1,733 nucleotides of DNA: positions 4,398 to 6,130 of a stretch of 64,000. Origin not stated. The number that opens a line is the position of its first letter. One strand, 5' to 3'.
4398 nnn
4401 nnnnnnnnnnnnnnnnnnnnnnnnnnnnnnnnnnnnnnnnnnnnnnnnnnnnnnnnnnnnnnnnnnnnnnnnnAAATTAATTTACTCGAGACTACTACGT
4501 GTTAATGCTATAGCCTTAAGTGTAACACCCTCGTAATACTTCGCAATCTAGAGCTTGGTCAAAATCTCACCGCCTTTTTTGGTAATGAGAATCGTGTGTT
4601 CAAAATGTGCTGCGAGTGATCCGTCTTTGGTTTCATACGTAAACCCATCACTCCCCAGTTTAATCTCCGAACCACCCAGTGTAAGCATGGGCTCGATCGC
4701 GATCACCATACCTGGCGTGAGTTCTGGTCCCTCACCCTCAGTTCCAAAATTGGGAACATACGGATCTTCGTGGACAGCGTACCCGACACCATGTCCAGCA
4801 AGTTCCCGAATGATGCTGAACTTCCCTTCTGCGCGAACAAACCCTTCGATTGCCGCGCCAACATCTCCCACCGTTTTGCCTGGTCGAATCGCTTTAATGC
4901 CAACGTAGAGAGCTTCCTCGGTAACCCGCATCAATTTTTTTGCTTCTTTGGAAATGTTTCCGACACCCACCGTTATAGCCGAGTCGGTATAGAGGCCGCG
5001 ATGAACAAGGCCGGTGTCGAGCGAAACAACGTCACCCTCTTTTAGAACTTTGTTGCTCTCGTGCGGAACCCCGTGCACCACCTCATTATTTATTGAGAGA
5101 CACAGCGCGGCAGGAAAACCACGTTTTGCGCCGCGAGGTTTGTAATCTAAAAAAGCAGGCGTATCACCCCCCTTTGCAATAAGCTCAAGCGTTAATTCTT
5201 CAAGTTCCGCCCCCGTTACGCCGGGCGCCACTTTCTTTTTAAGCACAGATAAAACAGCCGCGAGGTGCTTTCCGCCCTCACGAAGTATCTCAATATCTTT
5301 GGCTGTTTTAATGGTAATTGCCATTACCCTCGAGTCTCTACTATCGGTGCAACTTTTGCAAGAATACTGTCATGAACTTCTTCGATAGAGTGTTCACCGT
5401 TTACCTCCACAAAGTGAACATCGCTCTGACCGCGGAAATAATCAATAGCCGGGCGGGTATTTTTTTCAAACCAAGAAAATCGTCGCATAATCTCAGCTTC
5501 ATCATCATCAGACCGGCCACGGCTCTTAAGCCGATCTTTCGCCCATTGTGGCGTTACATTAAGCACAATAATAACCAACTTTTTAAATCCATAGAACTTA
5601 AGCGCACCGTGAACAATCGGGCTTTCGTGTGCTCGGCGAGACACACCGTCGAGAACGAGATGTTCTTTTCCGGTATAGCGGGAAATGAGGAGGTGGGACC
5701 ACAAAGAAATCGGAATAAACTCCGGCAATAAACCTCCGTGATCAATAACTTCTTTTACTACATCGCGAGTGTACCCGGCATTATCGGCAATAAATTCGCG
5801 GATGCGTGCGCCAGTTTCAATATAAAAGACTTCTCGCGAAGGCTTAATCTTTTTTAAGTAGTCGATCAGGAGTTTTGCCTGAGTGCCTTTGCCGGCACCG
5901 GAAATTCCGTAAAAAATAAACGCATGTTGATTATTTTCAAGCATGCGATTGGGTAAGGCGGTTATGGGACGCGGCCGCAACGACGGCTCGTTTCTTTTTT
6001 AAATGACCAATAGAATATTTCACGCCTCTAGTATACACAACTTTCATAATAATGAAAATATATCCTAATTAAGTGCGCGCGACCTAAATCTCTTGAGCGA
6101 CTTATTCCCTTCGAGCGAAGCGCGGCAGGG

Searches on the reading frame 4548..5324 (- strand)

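Call 99: search_protein_families(library=pfam, max_evalue=0.00001, proteins=[window:4548-5324:-])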
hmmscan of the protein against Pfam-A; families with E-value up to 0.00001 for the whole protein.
window:4548-5324:- (258 aa): 1 family
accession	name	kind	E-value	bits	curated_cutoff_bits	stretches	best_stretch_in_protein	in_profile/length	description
PF00557.29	Peptidase_M24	-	6.3e-44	150.7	23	1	13-249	2-208/208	Metallopeptidase family M24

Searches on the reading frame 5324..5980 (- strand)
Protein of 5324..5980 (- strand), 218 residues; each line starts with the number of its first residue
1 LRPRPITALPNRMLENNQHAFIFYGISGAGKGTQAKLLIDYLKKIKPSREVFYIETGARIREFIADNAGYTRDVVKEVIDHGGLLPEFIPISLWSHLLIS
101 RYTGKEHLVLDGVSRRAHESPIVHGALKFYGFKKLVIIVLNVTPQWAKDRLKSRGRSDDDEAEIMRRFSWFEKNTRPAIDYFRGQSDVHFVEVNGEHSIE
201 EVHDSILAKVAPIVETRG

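Call 11: search_protein_families(library=pfam, proteins=[window:5324-5980:-])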
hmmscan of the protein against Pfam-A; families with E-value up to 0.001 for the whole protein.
window:5324-5980:- (218 aa): 4 families
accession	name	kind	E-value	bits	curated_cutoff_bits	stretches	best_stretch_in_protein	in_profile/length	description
PF00406.28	ADK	-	5.8e-16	59.4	26.8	1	25-185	3-149/151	Adenylate kinase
PF13207.12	AAA_17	-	7e-08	33.3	27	1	24-164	1-135/136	AAA domain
PF02223.23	Thymidylate_kin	-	1.3e-06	28.6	27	0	25-65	3-47/185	Thymidylate kinase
PF13238.12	AAA_18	-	0.00034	21.5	29.4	1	24-165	4-127/128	AAA domain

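Call 12: find_encoding_contigs(protein=window:5324-5980:-, flank=4000, max_places=10)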
Protein window:5324-5980:- (218 aa): no gene with exactly this product is on record in the collection.
